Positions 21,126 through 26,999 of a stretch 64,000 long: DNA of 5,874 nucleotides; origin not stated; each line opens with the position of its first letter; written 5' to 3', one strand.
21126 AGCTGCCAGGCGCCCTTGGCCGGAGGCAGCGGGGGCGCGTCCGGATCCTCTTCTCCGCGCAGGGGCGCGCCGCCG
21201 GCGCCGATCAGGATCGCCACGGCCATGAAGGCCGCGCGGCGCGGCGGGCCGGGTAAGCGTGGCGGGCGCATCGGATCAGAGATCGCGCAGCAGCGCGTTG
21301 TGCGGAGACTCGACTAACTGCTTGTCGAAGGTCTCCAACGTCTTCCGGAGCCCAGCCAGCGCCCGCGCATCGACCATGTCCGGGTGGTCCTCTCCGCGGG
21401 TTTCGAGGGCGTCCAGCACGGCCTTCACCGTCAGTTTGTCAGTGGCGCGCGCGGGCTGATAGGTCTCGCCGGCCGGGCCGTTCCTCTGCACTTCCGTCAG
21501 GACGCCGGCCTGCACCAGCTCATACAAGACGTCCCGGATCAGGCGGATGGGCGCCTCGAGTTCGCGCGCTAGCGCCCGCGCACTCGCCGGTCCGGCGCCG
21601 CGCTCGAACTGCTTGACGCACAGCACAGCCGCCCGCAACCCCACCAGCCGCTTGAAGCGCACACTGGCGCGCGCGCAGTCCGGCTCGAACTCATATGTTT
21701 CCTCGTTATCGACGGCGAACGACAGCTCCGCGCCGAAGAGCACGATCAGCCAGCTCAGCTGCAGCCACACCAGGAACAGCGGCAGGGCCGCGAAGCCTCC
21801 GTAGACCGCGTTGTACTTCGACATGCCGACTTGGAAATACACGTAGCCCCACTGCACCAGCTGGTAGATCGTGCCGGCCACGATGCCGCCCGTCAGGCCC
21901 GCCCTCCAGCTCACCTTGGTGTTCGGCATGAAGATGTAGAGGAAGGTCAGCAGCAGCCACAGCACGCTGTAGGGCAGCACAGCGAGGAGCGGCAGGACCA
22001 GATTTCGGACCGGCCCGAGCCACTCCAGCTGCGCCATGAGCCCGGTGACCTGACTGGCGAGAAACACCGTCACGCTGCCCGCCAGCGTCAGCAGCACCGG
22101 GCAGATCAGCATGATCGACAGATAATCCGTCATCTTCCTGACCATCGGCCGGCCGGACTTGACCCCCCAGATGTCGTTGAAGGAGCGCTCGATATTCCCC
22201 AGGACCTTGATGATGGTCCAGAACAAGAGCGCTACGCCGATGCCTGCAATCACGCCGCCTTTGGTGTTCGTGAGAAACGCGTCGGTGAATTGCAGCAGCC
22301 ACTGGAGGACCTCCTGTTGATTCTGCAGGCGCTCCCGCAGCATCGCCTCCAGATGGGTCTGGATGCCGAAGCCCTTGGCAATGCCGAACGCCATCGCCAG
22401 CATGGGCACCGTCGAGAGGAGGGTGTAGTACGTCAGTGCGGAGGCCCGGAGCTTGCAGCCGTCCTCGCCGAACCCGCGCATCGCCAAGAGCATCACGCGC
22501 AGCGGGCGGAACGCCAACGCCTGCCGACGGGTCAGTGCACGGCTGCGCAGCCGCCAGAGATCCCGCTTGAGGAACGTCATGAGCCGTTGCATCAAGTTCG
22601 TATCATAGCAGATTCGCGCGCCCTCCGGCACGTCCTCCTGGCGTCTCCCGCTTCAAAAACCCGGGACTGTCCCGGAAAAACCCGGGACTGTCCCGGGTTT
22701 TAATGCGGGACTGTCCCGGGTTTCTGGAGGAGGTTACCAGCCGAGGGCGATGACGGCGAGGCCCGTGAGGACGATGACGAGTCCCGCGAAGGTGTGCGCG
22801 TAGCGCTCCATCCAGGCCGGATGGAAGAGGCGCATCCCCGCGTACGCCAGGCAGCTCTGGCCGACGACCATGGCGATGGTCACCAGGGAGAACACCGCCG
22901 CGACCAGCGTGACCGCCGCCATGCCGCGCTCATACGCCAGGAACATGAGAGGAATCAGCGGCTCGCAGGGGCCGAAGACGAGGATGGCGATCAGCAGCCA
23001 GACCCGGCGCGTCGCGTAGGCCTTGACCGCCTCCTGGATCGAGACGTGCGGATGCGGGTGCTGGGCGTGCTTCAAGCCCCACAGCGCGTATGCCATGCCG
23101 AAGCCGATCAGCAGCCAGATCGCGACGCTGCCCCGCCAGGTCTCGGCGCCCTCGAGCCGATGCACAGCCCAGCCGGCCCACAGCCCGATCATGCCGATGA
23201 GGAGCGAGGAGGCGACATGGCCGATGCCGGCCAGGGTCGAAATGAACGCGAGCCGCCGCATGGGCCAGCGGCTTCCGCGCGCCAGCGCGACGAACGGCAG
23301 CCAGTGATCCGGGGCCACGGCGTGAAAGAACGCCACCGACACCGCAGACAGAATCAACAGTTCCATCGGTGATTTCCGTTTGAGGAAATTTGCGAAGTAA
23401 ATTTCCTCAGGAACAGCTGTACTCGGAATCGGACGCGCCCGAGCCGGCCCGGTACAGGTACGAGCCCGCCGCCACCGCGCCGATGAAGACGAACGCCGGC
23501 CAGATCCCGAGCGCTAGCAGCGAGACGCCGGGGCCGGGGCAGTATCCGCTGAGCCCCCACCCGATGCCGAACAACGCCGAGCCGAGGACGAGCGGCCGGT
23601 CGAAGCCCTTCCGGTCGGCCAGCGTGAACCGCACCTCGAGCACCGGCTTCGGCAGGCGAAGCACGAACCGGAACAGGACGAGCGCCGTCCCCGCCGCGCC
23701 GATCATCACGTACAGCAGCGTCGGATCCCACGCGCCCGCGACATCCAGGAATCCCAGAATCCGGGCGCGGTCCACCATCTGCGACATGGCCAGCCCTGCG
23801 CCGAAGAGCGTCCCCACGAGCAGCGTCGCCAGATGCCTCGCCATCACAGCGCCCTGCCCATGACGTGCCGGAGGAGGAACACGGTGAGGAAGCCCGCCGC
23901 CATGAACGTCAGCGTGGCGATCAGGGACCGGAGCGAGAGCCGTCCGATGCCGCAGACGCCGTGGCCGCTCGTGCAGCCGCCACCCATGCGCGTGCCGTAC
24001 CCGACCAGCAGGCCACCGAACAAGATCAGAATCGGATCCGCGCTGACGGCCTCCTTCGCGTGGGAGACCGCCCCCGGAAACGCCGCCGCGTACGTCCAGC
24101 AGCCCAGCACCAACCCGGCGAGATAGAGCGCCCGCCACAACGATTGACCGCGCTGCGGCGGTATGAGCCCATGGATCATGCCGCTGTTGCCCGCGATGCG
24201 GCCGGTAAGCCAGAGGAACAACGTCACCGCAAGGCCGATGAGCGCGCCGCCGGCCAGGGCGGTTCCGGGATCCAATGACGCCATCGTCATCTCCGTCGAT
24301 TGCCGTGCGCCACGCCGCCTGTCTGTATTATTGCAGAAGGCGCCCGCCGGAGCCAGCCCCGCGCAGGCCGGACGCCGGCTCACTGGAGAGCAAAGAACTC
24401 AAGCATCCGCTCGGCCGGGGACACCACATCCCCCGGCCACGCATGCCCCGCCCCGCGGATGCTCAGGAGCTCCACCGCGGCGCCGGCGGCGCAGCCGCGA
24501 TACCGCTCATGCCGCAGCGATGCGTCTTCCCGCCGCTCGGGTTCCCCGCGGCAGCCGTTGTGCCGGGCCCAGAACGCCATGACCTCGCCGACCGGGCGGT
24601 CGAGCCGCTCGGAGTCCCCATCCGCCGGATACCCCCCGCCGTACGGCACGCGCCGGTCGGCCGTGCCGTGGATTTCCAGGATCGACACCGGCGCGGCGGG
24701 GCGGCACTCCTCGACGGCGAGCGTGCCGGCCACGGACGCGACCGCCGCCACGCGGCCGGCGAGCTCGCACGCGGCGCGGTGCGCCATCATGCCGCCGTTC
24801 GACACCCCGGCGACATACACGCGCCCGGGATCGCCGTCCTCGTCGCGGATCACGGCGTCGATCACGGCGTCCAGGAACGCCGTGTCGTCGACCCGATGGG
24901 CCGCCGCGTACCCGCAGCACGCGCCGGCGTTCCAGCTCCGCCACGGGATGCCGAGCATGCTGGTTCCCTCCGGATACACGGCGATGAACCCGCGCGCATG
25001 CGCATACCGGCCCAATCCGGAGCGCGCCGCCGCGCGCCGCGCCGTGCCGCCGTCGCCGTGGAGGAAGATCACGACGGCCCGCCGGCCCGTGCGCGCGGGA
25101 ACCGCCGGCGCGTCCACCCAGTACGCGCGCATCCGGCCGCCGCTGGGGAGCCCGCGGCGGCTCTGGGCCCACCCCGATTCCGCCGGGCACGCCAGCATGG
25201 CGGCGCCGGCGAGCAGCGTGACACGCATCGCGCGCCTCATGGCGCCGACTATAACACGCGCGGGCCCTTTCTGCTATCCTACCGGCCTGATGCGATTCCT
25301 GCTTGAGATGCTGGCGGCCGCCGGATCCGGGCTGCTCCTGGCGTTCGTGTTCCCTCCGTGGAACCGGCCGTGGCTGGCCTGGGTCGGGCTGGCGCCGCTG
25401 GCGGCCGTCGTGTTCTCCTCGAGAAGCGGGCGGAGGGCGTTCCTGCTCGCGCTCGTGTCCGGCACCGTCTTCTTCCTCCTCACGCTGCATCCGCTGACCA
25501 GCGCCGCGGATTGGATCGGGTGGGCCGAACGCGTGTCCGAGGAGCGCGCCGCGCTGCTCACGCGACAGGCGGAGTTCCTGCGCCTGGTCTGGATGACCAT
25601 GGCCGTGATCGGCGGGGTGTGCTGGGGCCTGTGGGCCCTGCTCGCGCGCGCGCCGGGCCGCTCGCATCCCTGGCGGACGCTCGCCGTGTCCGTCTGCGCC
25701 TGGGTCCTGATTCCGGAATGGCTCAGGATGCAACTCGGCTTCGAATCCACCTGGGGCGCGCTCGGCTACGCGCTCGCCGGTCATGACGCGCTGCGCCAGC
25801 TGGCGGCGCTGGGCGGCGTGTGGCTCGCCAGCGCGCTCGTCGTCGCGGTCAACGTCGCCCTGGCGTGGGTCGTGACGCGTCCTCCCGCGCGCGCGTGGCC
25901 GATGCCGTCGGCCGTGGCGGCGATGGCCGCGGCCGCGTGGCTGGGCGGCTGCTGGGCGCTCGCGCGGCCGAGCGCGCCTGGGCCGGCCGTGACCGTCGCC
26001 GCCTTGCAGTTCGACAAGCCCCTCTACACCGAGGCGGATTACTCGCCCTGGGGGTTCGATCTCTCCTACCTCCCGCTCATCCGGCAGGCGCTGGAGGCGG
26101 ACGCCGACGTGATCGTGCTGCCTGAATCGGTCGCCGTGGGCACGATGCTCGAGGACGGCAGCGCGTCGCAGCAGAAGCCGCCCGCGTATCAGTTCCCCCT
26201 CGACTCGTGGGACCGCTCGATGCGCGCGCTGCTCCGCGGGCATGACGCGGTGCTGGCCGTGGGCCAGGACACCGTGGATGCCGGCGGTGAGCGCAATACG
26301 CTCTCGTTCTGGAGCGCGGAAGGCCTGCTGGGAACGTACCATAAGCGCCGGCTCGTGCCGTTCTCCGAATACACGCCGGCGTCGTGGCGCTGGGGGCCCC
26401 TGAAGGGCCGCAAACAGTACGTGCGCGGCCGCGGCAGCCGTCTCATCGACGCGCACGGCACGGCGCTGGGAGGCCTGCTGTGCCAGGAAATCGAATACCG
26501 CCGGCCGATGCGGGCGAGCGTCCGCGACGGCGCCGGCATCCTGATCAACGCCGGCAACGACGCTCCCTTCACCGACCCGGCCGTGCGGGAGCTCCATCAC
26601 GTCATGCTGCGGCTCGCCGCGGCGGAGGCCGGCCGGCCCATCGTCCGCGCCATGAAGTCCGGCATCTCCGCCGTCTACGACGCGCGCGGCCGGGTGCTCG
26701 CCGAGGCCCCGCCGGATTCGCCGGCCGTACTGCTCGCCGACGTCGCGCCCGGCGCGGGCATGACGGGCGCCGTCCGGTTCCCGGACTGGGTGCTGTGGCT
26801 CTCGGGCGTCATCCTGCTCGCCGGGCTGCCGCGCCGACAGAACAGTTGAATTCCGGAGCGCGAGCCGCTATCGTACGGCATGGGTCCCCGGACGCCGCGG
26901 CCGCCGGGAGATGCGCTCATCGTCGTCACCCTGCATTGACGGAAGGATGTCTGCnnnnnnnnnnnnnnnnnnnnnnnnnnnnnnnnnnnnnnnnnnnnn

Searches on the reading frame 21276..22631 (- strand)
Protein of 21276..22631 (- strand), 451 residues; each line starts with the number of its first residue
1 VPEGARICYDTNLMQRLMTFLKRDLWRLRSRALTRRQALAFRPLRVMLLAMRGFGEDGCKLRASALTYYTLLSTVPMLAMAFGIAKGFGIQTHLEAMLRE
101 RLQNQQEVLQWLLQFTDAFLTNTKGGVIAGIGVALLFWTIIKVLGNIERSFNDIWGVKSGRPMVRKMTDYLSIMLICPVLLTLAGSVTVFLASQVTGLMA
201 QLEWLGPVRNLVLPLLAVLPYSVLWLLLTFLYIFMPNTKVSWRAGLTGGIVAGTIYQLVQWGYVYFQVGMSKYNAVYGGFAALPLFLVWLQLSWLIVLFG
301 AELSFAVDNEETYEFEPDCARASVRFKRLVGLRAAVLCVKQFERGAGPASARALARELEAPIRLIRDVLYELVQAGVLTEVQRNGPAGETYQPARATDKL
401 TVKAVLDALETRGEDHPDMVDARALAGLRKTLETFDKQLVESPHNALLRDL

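Call 12: search_protein_families(library=pfam, proteins=[window:21276-22631:-], max_evalue=0.001)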
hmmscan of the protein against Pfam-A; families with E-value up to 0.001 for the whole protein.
window:21276-22631:- (451 aa): 1 family
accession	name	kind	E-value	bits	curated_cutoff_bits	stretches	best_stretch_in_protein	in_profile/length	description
PF03631.20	Virul_fac_BrkB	-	1.6e-58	198.8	33.7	1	56-309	2-257/259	Virulence factor BrkB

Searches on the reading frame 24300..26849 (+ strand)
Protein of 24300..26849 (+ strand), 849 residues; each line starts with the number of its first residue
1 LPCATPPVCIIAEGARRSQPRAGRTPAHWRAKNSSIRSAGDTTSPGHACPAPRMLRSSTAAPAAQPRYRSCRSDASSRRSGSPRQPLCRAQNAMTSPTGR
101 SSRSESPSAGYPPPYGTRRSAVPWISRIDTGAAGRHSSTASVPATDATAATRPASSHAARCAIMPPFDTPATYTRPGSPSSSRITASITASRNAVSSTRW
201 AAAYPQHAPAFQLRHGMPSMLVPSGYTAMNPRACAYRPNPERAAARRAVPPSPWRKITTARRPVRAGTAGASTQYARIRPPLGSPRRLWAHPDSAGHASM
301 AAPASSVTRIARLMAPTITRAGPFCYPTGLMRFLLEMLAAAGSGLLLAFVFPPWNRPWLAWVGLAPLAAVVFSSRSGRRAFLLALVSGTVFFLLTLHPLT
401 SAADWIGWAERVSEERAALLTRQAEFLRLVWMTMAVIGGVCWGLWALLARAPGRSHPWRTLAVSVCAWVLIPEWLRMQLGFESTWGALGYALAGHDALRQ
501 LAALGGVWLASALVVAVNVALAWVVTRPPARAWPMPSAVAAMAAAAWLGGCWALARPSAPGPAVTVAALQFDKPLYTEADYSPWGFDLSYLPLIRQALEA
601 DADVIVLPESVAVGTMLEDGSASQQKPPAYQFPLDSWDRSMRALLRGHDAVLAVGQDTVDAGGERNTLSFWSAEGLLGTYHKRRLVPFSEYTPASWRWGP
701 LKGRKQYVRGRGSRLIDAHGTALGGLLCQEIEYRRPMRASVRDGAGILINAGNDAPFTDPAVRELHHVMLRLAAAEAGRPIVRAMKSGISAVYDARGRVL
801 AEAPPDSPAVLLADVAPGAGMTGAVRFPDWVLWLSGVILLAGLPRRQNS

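Call 12: search_protein_families(library=pfam, proteins=[window:24300-26849:+], max_evalue=0.001)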
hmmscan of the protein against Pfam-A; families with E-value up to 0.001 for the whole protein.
window:24300-26849:+ (849 aa): 2 families
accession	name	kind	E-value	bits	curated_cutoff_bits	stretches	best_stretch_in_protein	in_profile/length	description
PF00795.27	CN_hydrolase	-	4.8e-22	79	23.2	1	583-816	14-247/256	Carbon-nitrogen hydrolase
PF20154.4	LNT_N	-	5.6e-17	62.8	27.1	1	343-520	1-159/159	Apolipoprotein N-acyltransferase N-terminal domain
